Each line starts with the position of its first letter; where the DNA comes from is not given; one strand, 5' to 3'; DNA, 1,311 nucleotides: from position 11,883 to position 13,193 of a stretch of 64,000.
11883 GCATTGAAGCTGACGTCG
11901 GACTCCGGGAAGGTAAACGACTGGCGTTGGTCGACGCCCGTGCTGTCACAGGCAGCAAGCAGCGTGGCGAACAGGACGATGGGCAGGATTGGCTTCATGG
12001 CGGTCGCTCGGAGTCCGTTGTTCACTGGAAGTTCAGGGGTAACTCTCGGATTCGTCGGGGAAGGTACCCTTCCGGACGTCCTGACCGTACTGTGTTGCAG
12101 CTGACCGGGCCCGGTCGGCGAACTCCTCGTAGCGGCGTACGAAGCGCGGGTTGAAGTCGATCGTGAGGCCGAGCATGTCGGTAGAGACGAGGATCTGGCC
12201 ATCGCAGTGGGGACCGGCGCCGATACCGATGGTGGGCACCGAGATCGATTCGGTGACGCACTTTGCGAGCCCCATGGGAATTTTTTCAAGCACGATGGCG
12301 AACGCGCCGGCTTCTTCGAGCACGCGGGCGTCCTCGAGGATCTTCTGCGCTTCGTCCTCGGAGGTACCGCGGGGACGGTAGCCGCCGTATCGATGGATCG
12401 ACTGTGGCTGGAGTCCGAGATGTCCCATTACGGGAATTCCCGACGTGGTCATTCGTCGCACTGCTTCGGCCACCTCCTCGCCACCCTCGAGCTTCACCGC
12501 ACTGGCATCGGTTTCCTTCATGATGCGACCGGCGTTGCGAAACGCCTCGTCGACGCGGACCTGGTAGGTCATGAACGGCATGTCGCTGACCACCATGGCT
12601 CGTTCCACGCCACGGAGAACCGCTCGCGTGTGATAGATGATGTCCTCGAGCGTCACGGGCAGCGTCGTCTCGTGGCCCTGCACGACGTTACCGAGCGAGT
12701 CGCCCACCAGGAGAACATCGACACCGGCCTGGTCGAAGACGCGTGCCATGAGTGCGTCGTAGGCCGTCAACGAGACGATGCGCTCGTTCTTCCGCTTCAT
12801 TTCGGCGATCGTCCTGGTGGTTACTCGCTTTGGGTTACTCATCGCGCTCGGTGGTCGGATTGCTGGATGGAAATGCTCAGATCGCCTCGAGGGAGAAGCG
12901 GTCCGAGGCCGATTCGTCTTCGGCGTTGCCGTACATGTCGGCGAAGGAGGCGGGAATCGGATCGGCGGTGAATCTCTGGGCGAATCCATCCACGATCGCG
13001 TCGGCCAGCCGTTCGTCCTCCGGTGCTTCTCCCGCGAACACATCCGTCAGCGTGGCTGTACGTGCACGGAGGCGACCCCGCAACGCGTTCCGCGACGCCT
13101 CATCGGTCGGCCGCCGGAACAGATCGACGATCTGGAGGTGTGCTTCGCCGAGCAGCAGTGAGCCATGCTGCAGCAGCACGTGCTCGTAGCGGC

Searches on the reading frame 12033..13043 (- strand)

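Call 68: search_protein_families(library=pfam, proteins=[window:12033-13043:-], max_evalue=0.00001)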
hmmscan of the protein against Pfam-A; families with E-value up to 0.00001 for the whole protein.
window:12033-13043:- (336 aa): 1 family
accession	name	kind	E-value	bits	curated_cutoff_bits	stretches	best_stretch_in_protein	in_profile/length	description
PF02548.21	Pantoate_transf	-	1.2e-114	382.5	28.7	1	73-330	1-258/259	Ketopantoate hydroxymethyltransferase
